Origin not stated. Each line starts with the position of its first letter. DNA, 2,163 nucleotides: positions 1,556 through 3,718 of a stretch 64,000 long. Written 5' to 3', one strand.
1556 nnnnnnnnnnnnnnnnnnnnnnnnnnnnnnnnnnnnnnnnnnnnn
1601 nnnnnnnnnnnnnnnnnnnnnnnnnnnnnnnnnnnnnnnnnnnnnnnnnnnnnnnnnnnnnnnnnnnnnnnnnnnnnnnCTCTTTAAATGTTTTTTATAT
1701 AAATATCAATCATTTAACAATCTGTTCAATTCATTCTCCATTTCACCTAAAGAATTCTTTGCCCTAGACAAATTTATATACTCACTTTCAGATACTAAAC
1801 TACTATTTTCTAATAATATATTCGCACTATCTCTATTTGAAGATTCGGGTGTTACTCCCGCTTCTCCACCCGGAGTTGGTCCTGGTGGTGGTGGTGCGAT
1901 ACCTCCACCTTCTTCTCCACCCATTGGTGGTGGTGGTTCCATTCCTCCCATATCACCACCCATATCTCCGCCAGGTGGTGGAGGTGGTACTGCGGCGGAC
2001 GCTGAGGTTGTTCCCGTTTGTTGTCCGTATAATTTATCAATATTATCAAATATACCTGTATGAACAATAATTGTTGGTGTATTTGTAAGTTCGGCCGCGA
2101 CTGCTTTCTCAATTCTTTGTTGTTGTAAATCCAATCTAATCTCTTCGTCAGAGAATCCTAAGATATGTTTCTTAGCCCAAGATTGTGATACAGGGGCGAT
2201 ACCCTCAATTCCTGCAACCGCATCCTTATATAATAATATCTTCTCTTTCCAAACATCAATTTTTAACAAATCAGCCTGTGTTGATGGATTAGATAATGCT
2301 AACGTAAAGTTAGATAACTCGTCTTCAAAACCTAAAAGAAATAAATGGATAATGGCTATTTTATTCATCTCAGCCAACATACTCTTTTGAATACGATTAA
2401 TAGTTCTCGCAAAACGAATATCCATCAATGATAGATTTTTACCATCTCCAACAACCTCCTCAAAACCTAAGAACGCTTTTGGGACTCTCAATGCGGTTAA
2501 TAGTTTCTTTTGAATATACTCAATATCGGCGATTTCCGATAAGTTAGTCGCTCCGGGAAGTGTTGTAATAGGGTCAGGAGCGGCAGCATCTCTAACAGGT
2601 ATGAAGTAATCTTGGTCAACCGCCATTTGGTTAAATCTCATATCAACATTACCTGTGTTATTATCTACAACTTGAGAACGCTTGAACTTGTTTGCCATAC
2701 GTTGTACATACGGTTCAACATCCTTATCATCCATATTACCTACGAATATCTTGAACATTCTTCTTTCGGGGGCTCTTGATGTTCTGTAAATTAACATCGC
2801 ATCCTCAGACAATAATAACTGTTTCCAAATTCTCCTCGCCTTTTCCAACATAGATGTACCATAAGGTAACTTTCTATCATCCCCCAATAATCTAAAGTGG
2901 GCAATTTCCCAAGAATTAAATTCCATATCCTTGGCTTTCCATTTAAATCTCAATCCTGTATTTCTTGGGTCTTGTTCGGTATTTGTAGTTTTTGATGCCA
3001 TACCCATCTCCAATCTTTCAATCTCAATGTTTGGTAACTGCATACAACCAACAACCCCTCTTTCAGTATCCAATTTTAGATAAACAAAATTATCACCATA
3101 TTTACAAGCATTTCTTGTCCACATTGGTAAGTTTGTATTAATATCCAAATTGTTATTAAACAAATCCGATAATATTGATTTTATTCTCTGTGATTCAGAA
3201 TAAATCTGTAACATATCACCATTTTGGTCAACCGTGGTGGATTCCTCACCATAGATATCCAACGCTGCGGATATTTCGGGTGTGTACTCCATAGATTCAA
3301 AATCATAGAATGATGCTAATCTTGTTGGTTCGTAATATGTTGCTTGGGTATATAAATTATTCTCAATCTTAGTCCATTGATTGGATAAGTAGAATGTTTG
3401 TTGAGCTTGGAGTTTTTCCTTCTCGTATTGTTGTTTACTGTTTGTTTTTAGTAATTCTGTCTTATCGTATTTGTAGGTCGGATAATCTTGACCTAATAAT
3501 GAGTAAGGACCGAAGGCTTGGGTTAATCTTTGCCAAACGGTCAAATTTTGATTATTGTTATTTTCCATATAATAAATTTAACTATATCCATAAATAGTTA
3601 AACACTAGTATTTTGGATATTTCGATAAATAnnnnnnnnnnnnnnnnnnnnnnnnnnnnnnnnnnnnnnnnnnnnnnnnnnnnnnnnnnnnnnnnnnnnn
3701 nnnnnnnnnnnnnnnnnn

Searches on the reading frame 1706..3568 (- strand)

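Call 9: search_protein_families(library=phrogs, proteins=[window:1706-3568:-], max_evalue=0.001)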
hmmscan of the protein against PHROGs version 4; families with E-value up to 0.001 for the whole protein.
window:1706-3568:- (620 aa): 4 families
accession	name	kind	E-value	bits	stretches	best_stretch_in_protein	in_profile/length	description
phrog_213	-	head and packaging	1.3e-62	213.1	1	43-489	20-499/528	portal protein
phrog_1497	-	head and packaging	1.2e-12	48.4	2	235-410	252-428/549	portal protein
phrog_19480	-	head and packaging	5e-05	22.7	1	216-368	212-344/737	head morphogenesis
phrog_9232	-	head and packaging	0.00025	21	1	349-418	310-380/502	portal protein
